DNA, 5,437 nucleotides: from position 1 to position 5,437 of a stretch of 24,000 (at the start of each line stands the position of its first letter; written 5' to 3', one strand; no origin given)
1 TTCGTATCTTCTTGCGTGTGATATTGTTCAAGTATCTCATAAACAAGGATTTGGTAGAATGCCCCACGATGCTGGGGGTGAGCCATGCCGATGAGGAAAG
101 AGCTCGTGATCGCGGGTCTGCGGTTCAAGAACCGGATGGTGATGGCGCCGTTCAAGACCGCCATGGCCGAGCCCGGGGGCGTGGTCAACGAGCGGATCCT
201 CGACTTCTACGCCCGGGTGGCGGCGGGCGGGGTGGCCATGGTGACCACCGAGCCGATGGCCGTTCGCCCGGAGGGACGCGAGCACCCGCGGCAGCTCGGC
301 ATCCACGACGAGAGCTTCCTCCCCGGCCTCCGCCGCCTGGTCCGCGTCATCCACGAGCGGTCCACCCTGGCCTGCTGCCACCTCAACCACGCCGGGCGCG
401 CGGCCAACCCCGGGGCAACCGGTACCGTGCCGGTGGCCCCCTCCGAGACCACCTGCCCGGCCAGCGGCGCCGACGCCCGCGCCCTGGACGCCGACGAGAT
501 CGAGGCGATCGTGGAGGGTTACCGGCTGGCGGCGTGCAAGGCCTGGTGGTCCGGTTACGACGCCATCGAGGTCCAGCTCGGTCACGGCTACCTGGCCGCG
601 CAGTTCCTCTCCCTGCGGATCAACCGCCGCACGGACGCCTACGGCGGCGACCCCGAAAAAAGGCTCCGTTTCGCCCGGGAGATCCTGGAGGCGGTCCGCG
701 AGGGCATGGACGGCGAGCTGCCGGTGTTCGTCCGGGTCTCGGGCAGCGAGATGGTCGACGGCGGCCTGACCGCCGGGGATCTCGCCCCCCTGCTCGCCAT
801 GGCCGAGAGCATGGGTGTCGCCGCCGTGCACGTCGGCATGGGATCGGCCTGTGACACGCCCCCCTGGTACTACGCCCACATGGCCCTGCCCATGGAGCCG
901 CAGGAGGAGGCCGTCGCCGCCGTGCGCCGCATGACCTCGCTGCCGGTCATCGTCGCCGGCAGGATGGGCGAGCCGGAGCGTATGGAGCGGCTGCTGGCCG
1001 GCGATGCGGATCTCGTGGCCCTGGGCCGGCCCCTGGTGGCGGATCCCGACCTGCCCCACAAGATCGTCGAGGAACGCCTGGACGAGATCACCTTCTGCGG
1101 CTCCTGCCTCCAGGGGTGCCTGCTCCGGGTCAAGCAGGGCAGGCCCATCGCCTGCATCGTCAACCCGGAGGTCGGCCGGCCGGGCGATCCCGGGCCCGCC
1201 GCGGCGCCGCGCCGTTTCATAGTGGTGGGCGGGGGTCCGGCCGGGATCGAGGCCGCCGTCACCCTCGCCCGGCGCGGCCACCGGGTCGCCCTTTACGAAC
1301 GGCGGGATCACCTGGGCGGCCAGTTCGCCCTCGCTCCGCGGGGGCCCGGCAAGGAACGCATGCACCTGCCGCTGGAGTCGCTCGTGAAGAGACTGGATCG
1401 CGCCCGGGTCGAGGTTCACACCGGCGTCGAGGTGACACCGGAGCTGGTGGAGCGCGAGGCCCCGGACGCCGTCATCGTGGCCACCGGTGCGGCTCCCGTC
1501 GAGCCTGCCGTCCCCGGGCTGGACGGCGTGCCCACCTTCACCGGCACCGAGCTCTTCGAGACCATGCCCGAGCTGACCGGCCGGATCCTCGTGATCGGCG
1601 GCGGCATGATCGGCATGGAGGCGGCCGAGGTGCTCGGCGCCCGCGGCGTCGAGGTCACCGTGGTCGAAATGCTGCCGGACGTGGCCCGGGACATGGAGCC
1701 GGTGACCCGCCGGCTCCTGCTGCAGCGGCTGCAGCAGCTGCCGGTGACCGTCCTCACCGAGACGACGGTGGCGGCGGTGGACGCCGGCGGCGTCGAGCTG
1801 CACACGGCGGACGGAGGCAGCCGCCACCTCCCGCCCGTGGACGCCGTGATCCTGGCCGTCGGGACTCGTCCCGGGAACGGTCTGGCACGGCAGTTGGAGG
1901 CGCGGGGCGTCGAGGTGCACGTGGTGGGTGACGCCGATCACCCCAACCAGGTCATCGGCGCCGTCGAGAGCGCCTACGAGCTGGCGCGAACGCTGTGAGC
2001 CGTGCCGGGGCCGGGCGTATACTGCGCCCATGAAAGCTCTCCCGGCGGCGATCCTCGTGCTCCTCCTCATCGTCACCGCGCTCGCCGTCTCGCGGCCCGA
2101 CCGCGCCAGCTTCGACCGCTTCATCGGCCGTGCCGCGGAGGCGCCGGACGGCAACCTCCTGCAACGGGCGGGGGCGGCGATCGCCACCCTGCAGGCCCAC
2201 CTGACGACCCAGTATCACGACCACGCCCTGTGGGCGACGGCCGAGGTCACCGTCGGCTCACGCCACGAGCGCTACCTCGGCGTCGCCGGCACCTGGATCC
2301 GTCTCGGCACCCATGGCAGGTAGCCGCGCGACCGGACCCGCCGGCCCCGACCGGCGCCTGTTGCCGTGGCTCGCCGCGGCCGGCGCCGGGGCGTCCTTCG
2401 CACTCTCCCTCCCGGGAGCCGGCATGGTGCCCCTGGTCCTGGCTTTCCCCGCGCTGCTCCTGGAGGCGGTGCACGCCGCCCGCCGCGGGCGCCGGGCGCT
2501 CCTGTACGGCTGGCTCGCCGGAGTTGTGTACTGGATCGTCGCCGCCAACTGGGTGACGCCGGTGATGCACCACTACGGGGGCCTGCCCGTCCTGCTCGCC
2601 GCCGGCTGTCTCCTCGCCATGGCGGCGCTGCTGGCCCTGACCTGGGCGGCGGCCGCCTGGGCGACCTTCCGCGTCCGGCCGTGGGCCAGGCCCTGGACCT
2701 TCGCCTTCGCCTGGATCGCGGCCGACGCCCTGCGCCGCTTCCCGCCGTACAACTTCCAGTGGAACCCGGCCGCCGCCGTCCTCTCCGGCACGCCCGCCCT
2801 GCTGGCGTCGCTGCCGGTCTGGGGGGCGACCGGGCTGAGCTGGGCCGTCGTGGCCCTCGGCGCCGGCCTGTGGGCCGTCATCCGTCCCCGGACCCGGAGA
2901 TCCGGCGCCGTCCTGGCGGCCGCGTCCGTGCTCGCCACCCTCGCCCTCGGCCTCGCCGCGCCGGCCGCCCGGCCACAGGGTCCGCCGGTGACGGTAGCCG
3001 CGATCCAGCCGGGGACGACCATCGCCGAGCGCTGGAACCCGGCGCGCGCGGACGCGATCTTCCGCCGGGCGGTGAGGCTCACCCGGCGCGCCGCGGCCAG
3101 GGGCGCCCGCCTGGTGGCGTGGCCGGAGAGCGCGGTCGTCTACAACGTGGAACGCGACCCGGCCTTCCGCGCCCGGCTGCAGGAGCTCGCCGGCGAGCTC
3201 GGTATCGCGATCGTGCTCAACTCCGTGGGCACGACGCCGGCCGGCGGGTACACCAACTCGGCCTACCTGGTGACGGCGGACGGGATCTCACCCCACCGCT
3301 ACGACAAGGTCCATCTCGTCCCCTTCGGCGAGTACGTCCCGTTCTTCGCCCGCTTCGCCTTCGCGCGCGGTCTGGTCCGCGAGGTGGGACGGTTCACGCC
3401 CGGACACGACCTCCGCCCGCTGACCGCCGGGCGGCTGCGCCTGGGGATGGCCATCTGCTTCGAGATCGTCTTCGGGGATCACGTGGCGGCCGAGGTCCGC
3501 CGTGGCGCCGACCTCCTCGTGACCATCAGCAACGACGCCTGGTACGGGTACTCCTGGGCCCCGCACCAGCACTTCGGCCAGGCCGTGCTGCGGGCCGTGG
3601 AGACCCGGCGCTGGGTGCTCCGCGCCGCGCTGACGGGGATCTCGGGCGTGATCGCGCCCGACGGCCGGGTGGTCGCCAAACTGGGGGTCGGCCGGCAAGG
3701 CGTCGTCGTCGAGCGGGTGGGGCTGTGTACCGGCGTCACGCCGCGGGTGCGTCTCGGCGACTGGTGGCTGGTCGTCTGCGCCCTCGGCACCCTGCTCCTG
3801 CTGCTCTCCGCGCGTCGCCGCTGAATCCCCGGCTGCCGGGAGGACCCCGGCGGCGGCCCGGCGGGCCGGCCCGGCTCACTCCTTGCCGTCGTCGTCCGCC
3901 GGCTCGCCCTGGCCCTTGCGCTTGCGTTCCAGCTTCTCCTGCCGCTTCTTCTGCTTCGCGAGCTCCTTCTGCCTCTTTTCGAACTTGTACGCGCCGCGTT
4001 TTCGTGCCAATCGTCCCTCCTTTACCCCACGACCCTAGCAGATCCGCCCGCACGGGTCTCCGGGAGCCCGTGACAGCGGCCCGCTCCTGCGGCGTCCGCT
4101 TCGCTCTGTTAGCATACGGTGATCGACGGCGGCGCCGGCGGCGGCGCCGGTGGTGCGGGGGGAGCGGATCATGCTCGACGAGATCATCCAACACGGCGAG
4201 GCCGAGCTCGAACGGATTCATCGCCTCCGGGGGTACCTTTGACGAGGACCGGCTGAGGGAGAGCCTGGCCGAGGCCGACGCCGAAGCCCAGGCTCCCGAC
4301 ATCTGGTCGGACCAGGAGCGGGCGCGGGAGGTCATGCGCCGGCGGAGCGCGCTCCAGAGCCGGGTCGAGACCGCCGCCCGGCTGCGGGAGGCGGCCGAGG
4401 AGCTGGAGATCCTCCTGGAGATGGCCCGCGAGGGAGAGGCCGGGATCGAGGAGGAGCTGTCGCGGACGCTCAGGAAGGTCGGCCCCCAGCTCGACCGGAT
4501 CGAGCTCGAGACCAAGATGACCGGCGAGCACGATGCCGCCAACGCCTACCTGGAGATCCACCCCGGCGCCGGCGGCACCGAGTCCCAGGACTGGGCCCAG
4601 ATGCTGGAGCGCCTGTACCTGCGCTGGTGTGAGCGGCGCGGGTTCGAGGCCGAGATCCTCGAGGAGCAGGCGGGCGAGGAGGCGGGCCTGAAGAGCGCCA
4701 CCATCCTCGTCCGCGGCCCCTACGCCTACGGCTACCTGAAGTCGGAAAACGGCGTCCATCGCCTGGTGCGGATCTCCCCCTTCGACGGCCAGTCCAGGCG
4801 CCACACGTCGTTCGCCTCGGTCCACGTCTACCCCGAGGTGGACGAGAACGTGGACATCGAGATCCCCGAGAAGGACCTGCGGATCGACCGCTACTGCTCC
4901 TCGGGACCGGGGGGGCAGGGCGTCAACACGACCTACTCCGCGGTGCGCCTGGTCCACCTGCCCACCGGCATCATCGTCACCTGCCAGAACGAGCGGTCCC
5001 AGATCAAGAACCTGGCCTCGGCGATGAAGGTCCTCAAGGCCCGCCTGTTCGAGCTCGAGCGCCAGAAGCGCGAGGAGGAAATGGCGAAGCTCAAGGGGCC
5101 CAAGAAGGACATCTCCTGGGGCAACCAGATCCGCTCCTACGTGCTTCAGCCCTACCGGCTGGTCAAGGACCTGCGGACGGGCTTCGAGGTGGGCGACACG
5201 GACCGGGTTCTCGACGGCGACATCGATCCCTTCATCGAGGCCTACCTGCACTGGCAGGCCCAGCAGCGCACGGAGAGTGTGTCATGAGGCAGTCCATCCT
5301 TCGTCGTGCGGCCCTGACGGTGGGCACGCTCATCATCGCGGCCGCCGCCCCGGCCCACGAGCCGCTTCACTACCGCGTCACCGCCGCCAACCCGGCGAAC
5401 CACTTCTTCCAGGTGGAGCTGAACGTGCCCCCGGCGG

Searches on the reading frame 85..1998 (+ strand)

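Call 76: search_protein_families(library=pfam, proteins=[window:85-1998:+], max_evalue=0.0001)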
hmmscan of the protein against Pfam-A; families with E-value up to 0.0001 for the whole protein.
window:85-1998:+ (637 aa): 15 families
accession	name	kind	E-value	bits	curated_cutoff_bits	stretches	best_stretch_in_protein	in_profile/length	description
PF00724.26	Oxidored_FMN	-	1.6e-60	205.7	27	1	13-333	12-341/342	NADH:flavin oxidoreductase / NADH oxidase family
PF07992.20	Pyr_redox_2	-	2e-35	123.1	26.1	1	377-611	2-251/291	Pyridine nucleotide-disulphide oxidoreductase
PF00070.33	Pyr_redox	-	5.1e-23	81.8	22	2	500-570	1-71/82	Pyridine nucleotide-disulphide oxidoreductase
PF13450.12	NAD_binding_8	-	5.7e-16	59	21.9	1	380-415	1-36/68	NAD(P)-binding Rossmann-like domain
PF13738.12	Pyr_redox_3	-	5.8e-14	52.5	30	1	461-600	126-273/305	Pyridine nucleotide-disulphide oxidoreductase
PF01266.30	DAO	-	1.9e-12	47.8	27.9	1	378-412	2-37/353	FAD dependent oxidoreductase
PF12831.13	FAD_oxidored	-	2.1e-12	47.5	27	1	379-420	3-44/416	FAD dependent oxidoreductase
PF03486.20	HI0933_like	-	2e-10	41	50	1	378-420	3-45/244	HI0933-like protein Rossmann domain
PF01134.28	GIDA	-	3.6e-10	39.9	22.1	1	378-409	2-34/391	Glucose inhibited division protein A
PF01262.27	AlaDh_PNT_C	-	4.3e-08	33.3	23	0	498-543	28-74/214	Alanine dehydrogenase/PNT, C-terminal domain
PF01494.25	FAD_binding_3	-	2.6e-07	30.6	22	0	501-532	4-35/349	FAD binding domain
PF00890.30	FAD_binding_2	-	1.5e-06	28.1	20.4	1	379-417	3-41/414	FAD binding domain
PF01946.23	Thi4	-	1.1e-05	25.3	26.2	0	379-413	21-56/235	Thi4 family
PF01593.30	Amino_oxidase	-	1.3e-05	25.1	19.8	0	386-412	2-28/443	Flavin containing amine oxidoreductase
PF02737.24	3HCDH_N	-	6.4e-05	23.4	22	0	501-543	2-44/180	3-hydroxyacyl-CoA dehydrogenase, NAD binding domain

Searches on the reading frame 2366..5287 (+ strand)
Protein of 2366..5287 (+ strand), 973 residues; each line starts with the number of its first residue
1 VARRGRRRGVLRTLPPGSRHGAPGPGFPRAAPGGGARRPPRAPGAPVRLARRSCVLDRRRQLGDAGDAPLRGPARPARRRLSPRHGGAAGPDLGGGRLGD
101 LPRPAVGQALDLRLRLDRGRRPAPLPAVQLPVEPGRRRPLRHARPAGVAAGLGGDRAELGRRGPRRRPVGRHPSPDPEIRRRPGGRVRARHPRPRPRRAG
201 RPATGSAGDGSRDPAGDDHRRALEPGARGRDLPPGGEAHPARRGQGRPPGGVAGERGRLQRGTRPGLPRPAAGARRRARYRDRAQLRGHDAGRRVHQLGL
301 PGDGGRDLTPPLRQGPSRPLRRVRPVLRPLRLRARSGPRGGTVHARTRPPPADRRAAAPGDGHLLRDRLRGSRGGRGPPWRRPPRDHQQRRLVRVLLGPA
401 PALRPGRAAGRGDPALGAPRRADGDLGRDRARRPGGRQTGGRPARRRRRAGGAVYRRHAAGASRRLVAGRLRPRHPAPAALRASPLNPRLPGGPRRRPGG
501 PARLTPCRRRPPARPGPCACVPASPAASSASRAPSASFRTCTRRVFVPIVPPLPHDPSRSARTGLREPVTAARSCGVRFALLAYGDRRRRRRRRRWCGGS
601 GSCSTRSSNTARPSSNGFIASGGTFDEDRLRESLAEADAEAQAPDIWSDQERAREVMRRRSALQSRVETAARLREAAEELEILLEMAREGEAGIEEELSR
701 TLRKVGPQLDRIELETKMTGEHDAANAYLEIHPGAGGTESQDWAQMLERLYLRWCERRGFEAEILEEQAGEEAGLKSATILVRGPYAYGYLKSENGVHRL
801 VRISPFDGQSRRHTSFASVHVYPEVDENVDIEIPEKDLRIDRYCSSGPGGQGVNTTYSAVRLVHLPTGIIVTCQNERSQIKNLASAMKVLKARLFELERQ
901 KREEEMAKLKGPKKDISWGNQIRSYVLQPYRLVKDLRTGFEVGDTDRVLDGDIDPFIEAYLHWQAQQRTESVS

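Call 76: search_protein_families(library=pfam, proteins=[window:2366-5287:+], max_evalue=0.0001)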
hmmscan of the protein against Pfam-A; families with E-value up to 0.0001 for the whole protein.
window:2366-5287:+ (973 aa): 2 families
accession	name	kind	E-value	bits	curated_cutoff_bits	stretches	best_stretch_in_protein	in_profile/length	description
PF03462.23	PCRF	-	2.6e-55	187.7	24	1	631-819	2-194/194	PCRF domain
PF00472.26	RF-1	-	2.1e-39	134.5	35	1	828-937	2-116/116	RF-1 domain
